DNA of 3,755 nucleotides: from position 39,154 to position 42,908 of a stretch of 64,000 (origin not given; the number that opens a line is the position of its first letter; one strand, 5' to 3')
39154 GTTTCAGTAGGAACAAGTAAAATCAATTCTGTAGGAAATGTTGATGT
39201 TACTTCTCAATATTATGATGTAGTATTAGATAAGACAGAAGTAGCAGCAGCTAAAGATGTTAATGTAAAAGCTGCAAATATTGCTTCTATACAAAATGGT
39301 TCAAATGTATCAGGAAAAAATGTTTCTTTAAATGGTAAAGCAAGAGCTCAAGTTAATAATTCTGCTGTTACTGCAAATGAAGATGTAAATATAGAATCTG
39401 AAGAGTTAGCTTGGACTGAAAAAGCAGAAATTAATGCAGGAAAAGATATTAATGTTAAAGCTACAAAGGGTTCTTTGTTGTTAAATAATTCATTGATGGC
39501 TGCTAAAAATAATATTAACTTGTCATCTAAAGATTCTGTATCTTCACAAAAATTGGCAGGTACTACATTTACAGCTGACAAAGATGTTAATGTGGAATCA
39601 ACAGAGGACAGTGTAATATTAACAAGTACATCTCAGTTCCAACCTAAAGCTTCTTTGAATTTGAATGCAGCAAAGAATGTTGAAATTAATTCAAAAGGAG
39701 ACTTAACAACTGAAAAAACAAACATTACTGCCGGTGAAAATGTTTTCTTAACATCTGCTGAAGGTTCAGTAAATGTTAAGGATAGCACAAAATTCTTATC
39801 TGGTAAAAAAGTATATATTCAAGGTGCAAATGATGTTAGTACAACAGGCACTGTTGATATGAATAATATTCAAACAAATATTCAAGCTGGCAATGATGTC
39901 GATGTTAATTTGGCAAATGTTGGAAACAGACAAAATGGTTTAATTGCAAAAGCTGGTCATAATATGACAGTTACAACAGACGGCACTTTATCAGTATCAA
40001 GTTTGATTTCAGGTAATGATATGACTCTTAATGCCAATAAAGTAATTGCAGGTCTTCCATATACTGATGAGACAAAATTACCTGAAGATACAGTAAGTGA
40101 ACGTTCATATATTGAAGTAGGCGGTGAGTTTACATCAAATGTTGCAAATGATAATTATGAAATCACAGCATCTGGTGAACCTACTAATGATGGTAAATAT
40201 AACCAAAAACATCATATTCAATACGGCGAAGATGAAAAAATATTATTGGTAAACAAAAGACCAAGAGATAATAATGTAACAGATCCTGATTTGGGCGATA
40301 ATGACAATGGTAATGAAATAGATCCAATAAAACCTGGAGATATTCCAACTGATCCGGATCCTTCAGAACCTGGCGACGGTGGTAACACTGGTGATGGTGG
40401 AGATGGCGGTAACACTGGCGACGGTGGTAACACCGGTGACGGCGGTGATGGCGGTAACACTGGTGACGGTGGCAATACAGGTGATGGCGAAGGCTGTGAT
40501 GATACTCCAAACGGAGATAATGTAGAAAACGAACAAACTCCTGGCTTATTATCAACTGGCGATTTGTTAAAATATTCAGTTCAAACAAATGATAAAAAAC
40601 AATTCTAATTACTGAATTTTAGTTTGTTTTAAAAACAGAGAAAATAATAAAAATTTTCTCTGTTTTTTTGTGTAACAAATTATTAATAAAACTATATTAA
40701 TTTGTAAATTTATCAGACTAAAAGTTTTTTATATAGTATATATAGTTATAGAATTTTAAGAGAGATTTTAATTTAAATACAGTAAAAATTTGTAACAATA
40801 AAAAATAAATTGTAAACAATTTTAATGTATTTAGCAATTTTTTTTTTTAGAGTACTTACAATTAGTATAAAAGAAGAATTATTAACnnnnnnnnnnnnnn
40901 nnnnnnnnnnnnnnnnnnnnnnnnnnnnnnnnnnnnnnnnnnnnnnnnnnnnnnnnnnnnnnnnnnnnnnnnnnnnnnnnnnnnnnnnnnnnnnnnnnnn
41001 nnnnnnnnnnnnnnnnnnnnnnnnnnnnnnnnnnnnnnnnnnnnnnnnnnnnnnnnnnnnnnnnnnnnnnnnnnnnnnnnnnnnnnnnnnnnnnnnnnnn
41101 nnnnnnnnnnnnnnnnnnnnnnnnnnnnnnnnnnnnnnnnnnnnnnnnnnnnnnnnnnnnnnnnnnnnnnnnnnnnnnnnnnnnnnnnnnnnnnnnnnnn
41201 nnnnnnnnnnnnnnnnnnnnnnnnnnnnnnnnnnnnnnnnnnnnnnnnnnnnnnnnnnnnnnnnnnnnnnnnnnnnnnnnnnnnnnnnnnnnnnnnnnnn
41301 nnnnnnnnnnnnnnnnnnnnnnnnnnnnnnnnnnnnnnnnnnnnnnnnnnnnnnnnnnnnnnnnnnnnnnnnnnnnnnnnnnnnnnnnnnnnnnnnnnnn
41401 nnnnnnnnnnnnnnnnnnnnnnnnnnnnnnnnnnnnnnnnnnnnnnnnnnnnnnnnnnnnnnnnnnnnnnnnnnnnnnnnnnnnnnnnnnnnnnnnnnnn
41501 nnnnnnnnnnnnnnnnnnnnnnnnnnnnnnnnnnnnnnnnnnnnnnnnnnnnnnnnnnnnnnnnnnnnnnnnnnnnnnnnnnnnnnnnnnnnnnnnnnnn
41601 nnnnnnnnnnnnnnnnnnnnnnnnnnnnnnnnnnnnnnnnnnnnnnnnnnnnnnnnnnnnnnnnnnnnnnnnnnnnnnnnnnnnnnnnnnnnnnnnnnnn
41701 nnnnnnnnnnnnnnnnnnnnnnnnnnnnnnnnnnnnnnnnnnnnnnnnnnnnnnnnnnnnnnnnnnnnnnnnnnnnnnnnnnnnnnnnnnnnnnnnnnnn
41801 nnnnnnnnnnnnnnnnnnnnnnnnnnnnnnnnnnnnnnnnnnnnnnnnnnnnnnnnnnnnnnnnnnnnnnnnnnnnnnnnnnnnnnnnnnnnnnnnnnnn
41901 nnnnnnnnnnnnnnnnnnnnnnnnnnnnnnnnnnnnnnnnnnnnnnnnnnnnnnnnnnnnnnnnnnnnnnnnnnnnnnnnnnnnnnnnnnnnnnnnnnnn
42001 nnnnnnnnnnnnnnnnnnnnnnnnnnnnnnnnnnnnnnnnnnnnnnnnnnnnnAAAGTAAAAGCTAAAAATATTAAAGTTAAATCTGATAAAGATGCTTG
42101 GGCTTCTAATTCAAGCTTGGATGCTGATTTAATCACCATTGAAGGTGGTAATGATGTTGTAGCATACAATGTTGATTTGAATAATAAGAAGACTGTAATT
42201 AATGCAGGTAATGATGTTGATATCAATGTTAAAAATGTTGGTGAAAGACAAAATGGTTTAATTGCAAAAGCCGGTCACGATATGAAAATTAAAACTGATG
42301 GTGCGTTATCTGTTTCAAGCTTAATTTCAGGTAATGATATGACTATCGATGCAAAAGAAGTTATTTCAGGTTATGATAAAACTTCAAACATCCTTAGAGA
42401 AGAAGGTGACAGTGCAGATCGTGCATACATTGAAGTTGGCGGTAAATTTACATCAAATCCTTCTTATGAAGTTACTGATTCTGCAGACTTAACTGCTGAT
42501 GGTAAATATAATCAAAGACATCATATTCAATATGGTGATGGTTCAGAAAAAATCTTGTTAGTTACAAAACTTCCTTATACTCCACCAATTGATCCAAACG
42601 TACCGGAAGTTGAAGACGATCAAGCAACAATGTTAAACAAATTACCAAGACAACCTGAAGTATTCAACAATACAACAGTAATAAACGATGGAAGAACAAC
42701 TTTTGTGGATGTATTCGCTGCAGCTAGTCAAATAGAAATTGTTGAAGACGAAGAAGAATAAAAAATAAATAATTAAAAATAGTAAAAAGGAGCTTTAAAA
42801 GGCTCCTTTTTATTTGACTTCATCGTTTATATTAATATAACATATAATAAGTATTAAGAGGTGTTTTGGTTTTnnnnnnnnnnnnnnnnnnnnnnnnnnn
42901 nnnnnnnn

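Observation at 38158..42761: Two short TpsA paralogs built as mosaics: near-identical 5' 1.15 kb, swapped central cassette, shared box, then unrelated tails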

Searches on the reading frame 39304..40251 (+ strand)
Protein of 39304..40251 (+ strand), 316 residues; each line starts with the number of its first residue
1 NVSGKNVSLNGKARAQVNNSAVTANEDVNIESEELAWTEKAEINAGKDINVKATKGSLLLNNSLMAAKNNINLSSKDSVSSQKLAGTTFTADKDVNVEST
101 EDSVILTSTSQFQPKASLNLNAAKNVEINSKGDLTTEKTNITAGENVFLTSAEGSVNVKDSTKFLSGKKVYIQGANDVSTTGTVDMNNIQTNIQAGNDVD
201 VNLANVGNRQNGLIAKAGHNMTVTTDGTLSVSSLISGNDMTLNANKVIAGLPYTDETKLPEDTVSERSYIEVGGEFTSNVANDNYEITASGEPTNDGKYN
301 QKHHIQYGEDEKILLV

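Call 67: search_protein_families(library=pfam, proteins=[window:39304-40251:+], max_evalue=10)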
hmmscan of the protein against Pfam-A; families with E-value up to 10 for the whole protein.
window:39304-40251:+ (316 aa): 5 families
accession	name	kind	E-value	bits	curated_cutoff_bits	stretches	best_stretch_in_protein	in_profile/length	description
PF13332.12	Fil_haemagg_2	-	1e-05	26.2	22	4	40-79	19-58/170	Hemagglutinin repeat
PF10106.14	DUF2345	-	0.00013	22.3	30.7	2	65-159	16-109/151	Uncharacterized protein conserved in bacteria (DUF2345)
PF17954.7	Pirin_C_2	-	0.018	15.7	22.9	1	138-182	32-75/86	Quercetinase C-terminal cupin domain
PF18357.7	DtxR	-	0.25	12.1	25.9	1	16-63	14-61/79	Diphteria toxin repressor SH3 domain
PF00394.28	Cu-oxidase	-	0.68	10.5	21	1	165-224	34-93/157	Multicopper oxidase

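Call 68: search_protein_families(library=ncbifam, proteins=[window:39304-40251:+], max_evalue=10)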
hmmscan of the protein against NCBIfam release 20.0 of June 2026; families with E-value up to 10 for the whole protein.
window:39304-40251:+ (316 aa): 1 family
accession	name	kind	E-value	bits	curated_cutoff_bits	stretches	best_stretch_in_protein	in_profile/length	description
NF010437.0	PRK13863.1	equivalog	3.3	7.1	623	1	51-211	232-387/446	T-DNA border endonuclease VirD2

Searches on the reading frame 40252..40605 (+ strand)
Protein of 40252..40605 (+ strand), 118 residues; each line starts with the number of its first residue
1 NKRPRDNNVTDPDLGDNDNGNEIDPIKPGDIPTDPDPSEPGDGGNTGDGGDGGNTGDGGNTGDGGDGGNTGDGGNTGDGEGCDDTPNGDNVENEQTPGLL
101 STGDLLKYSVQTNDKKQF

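Call 67: search_protein_families(library=pfam, proteins=[window:40252-40605:+], max_evalue=10)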
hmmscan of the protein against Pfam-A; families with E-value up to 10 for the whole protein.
seq(118 aa): 1 family
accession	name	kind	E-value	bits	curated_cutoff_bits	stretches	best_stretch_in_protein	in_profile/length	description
PF07172.16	GRP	-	2.4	9.3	30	1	18-81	35-85/90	Glycine rich protein family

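Call 68: search_protein_families(library=ncbifam, proteins=[window:40252-40605:+], max_evalue=10)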
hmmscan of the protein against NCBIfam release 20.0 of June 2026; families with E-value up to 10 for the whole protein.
seq(118 aa): 2 families
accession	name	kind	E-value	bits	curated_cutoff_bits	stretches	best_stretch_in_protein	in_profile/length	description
NF038330.1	adhesin_SclA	exception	0.24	11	400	1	27-93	154-221/405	LPXTG-anchored collagen-like adhesin Scl1/SclA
NF037948.1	signal_int_SinM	equivalog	0.31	10.3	250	1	31-88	22-79/387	signal integration modulator SinM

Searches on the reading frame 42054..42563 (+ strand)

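Call 67: search_protein_families(library=pfam, proteins=[window:42054-42563:+], max_evalue=10)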
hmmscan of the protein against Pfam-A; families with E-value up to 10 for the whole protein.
window:42054-42563:+ (170 aa): 3 families
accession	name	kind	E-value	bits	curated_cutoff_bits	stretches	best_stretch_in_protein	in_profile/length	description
PF16283.10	DUF4929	-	0.0016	17.9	28.3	1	5-110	42-137/374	Domain of unknown function (DUF4929)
PF03290.18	Peptidase_C57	-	0.16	11.1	24.5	1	3-47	159-206/425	Vaccinia virus I7 processing peptidase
PF05594.20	Fil_haemagg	-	0.42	11.8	21.5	1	41-88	14-71/72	Haemagglutinin repeat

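Call 68: search_protein_families(library=ncbifam, proteins=[window:42054-42563:+], max_evalue=10)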
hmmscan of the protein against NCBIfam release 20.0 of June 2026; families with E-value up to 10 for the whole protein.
window:42054-42563:+ (170 aa): 2 families
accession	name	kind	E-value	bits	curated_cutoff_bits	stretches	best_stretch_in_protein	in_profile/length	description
NF038236.1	retron_eff_Se72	equivalog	0.071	13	82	1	27-61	15-49/62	retron Se72 family effector protein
NF052264.1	retropep_RloA3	equivalog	0.12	12.1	210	1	2-49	30-79/159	retropepsin-like aspartic peptidase RloA3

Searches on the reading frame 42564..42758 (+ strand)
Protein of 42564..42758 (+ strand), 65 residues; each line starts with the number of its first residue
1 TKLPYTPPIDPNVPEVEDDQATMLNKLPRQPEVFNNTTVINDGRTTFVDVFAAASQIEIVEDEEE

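Call 67: search_protein_families(library=pfam, proteins=[window:42564-42758:+], max_evalue=10)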
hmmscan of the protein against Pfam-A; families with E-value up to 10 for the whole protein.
seq(65 aa): 1 family
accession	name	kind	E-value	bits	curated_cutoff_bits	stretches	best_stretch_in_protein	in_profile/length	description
PF10775.14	ATP_sub_h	-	0.19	12.2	25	1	4-26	41-63/69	ATP synthase complex subunit h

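Call 68: search_protein_families(library=ncbifam, proteins=[window:42564-42758:+], max_evalue=10)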
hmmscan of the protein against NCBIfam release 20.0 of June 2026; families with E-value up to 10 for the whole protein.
seq(65 aa): 0 families

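Call 81: search_protein_representatives(protein=window:42564-42758:+)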
Query: 65 residues. Proteins with E-value up to 0.001 (for the whole library): 24; up to 1e-10: 15; up to 1e-30: 0. The best 24 are listed.
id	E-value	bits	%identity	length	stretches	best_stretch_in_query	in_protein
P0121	2.1e-25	103.1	87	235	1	2-64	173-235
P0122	2.4e-18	81.0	76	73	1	6-64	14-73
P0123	8.8e-18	79.2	74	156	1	6-64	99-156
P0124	3.1e-17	77.5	73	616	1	7-65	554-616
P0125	5.2e-17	76.8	73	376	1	6-65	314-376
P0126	8.7e-15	69.8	64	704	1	2-65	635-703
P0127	3.2e-14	68.0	61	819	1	1-64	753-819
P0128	6.4e-14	67.1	74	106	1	15-64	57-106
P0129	1.2e-12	63.1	53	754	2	6-65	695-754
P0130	2.4e-12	62.1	60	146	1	6-62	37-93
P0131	4.6e-12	61.2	61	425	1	10-65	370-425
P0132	4.7e-12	61.2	72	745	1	13-63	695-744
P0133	1.2e-11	59.9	79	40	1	27-65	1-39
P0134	5.8e-11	57.8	64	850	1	12-65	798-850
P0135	6.1e-11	57.7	74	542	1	16-61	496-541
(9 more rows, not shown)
